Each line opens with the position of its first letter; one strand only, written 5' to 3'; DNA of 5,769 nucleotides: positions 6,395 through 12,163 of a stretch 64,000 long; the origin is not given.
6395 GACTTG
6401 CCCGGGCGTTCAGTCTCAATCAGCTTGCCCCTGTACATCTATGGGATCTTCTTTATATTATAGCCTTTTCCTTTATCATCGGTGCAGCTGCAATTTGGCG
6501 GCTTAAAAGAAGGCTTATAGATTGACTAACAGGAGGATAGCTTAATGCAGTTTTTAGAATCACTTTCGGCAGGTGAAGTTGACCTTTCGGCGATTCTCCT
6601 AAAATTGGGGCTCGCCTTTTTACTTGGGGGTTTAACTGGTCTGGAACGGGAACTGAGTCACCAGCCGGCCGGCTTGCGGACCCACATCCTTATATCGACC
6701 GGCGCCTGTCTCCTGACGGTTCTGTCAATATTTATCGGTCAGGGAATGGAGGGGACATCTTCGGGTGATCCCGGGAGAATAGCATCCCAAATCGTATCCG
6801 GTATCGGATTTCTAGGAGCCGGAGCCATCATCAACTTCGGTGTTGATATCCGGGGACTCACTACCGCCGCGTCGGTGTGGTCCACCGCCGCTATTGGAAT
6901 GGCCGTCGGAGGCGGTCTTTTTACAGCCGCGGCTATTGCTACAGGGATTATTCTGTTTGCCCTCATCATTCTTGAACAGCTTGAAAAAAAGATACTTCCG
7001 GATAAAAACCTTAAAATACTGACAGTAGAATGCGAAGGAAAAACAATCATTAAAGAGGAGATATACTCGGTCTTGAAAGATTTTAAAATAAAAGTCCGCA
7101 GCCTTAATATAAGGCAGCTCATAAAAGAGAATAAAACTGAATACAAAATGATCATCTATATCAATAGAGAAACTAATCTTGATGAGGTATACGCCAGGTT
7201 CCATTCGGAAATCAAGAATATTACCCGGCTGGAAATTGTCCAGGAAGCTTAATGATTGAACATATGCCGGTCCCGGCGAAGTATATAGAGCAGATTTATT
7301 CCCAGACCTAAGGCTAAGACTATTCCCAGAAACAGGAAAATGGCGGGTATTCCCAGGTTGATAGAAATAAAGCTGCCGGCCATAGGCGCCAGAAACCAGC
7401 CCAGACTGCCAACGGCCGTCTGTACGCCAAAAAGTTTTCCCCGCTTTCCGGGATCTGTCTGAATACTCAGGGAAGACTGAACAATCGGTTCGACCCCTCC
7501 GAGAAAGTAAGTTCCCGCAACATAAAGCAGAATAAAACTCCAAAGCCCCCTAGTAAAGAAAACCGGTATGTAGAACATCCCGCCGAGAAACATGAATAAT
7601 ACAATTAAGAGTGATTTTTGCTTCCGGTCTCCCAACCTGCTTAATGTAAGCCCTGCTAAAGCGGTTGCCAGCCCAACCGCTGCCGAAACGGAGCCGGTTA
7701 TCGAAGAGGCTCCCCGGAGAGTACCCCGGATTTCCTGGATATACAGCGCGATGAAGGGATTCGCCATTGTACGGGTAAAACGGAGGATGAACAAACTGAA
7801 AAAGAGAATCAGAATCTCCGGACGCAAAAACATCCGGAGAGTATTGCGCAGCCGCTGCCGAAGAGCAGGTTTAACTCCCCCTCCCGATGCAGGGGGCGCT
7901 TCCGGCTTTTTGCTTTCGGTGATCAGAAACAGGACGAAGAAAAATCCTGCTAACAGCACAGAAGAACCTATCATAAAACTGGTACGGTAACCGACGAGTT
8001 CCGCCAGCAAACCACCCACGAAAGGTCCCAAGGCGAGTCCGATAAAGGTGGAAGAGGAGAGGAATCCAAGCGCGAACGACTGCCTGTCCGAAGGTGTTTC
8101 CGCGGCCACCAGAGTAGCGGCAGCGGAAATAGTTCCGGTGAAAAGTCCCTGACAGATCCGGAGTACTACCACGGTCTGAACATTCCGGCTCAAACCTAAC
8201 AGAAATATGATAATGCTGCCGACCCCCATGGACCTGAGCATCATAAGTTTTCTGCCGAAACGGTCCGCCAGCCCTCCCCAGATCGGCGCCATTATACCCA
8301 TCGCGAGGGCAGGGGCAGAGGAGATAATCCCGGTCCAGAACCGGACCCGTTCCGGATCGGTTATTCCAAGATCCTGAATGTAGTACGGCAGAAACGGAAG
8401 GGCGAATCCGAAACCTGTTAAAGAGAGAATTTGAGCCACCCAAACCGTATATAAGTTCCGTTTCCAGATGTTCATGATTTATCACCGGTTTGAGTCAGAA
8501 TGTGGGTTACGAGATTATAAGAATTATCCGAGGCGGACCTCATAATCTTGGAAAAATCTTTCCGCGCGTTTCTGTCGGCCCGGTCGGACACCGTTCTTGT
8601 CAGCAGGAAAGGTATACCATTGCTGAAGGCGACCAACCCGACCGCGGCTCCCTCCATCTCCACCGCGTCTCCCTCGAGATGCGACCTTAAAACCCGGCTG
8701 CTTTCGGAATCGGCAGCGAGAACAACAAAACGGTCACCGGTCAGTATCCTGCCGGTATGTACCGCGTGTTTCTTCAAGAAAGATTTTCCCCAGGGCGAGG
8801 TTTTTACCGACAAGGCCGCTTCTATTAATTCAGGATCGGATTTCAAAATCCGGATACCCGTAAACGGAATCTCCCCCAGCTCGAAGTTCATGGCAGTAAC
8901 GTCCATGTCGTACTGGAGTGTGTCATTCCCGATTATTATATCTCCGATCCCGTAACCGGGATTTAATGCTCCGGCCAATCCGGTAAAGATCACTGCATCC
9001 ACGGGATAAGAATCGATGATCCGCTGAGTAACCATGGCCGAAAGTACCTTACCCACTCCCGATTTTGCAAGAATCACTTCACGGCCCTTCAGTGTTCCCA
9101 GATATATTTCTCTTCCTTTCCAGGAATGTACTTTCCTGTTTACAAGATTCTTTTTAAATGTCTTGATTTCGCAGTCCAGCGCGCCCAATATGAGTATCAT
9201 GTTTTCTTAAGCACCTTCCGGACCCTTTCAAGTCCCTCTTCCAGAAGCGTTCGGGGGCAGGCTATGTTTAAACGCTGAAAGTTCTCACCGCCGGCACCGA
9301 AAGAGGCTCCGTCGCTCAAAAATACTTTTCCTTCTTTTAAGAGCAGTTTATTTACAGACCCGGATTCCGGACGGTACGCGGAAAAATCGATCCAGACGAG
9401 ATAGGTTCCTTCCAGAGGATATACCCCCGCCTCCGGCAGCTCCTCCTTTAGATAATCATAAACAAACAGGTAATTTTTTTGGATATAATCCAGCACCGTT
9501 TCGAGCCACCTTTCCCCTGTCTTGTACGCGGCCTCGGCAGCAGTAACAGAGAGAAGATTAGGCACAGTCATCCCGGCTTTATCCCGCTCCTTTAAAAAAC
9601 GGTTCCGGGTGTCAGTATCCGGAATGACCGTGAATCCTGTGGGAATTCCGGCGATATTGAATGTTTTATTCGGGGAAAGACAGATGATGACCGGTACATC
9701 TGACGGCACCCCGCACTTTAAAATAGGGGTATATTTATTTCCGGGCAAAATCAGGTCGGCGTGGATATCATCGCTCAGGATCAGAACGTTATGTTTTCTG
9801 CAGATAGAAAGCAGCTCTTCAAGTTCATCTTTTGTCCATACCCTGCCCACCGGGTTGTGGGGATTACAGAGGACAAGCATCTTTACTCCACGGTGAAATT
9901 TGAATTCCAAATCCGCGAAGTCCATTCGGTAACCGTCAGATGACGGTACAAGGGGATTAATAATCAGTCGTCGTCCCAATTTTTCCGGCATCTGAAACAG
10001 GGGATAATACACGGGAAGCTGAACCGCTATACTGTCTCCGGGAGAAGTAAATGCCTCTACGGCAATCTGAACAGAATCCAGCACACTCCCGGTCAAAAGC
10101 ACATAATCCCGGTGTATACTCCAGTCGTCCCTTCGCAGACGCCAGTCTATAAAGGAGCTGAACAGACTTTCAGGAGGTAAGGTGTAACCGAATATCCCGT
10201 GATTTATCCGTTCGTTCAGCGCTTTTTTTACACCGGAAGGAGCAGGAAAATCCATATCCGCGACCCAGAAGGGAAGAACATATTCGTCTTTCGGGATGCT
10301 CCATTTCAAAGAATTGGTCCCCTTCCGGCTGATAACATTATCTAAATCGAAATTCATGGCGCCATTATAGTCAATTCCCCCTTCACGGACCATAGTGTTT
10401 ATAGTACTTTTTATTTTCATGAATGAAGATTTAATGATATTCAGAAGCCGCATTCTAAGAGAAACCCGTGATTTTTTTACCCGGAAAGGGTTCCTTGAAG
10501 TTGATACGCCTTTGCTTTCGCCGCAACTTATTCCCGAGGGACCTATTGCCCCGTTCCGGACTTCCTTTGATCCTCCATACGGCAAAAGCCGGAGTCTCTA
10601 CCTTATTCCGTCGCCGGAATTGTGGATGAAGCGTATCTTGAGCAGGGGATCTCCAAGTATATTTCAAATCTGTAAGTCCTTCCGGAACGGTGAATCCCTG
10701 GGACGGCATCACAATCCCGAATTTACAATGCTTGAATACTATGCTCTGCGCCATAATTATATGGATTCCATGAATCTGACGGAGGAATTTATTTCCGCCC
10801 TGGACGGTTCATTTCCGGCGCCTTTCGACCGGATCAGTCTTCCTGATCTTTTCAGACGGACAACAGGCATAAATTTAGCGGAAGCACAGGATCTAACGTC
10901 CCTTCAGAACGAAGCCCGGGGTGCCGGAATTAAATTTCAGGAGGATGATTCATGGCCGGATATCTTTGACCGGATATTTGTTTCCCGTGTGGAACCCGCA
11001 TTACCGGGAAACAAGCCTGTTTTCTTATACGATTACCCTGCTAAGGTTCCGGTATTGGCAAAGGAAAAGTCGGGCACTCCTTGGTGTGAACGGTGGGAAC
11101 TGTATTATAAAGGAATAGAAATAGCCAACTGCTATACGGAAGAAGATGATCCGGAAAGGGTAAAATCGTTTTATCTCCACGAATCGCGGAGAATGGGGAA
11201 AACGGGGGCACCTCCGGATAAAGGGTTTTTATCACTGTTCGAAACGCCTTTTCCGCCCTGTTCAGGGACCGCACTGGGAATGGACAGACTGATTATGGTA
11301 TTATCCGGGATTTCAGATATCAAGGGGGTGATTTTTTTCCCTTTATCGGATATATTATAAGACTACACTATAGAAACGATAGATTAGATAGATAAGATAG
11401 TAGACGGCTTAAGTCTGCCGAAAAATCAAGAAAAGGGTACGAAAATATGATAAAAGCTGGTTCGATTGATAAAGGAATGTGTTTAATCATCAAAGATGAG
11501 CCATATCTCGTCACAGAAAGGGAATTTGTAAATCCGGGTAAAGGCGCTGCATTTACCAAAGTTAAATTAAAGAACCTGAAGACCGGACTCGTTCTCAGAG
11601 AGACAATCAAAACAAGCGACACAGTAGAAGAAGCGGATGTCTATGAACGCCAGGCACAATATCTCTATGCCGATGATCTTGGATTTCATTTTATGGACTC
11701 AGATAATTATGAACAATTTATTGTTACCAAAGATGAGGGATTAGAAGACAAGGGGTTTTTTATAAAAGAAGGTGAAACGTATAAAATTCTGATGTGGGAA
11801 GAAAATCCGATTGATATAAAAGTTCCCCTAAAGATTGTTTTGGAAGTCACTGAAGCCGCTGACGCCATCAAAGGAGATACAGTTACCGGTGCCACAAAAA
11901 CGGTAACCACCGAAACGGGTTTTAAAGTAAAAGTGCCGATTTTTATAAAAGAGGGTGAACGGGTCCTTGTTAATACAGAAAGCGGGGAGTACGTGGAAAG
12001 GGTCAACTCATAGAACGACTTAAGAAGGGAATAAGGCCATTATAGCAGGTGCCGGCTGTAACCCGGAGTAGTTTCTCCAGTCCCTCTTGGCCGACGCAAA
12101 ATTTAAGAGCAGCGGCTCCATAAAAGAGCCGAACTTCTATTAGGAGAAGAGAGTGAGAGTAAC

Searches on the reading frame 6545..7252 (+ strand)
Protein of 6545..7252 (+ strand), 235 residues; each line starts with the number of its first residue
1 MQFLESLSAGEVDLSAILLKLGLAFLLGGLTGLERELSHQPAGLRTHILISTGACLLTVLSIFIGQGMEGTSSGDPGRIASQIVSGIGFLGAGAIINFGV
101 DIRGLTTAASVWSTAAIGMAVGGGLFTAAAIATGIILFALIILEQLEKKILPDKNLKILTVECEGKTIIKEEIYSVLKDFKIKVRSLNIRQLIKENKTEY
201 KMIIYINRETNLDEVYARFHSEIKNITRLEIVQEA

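Call 57: search_protein_families(library=pfam, proteins=[window:6545-7252:+], max_evalue=0.001)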
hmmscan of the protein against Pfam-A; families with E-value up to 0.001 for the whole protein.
window:6545-7252:+ (235 aa): 1 family
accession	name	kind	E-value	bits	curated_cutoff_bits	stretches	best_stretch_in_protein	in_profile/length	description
PF02308.21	MgtC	-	6.1e-38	130.3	31.4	1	21-148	1-120/121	MgtC family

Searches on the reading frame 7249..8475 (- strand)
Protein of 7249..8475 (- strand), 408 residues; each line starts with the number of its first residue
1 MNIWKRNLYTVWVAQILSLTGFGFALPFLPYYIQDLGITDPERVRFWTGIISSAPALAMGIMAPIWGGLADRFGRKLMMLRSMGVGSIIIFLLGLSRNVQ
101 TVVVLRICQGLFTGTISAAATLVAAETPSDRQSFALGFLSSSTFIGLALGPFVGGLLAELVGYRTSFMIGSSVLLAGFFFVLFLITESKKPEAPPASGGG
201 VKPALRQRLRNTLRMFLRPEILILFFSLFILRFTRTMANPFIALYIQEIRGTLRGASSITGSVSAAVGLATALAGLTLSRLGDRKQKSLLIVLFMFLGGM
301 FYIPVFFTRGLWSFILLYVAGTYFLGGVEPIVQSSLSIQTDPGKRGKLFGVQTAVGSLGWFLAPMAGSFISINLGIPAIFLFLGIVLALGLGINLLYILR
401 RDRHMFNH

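Call 57: search_protein_families(library=pfam, proteins=[window:7249-8475:-], max_evalue=0.001)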
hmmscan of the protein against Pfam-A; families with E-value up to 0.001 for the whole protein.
window:7249-8475:- (408 aa): 5 families
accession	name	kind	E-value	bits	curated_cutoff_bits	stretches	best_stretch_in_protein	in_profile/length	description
PF07690.21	MFS_1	-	1.7e-59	202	33.4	2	11-333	1-316/347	Major Facilitator Superfamily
PF12832.13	MFS_1_like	-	2.4e-17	63.5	25.2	2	22-259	15-254/373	MFS_1 like family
PF13347.12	MFS_2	-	5.9e-09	35.4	27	2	7-165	225-388/427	MFS/sugar transport protein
PF01770.24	Folate_carrier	-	8.9e-06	25.1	27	0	204-355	232-384/412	Reduced folate carrier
PF00083.30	Sugar_tr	-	1.1e-05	25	22.3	1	45-128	45-131/452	Sugar (and other) transporter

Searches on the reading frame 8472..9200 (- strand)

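Call 57: search_protein_families(library=pfam, proteins=[window:8472-9200:-], max_evalue=0.001)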
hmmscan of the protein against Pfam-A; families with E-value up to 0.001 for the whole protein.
window:8472-9200:- (242 aa): 1 family
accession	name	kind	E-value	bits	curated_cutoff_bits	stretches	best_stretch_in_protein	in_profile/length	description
PF01048.26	PNP_UDP_1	-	1e-44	153.1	25.1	1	2-235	2-232/233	Phosphorylase superfamily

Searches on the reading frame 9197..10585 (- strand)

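Call 57: search_protein_families(library=pfam, proteins=[window:9197-10585:-], max_evalue=0.001)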
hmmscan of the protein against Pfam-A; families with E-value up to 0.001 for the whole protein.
window:9197-10585:- (462 aa): 1 family
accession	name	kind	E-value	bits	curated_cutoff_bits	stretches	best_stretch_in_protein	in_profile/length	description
PF00155.27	Aminotran_1_2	-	1.4e-34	120.3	19.7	1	115-455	18-361/361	Aminotransferase class I and II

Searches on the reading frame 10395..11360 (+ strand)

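Call 57: search_protein_families(library=pfam, proteins=[window:10395-11360:+], max_evalue=0.001)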
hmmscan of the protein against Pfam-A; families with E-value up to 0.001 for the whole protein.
window:10395-11360:+ (321 aa): 1 family
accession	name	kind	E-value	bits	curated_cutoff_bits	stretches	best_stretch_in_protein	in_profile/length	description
PF00152.25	tRNA-synt_2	-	1.5e-46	159.3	25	1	12-317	20-306/308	tRNA synthetases class II (D, K and N)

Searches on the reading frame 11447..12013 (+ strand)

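Call 57: search_protein_families(library=pfam, proteins=[window:11447-12013:+], max_evalue=0.001)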
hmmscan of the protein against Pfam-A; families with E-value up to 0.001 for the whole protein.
window:11447-12013:+ (188 aa): 3 families
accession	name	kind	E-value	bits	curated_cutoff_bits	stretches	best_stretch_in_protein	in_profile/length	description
PF09285.17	Elong-fact-P_C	-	5.4e-22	77.7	25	1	130-185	1-56/56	Elongation factor P, C-terminal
PF08207.18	EFP_N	-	9.9e-19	67.5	23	1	4-60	2-58/58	Elongation factor P (EF-P) KOW-like domain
PF01132.26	EFP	-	1.5e-16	60.5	27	1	68-122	1-54/54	Elongation factor P (EF-P) OB domain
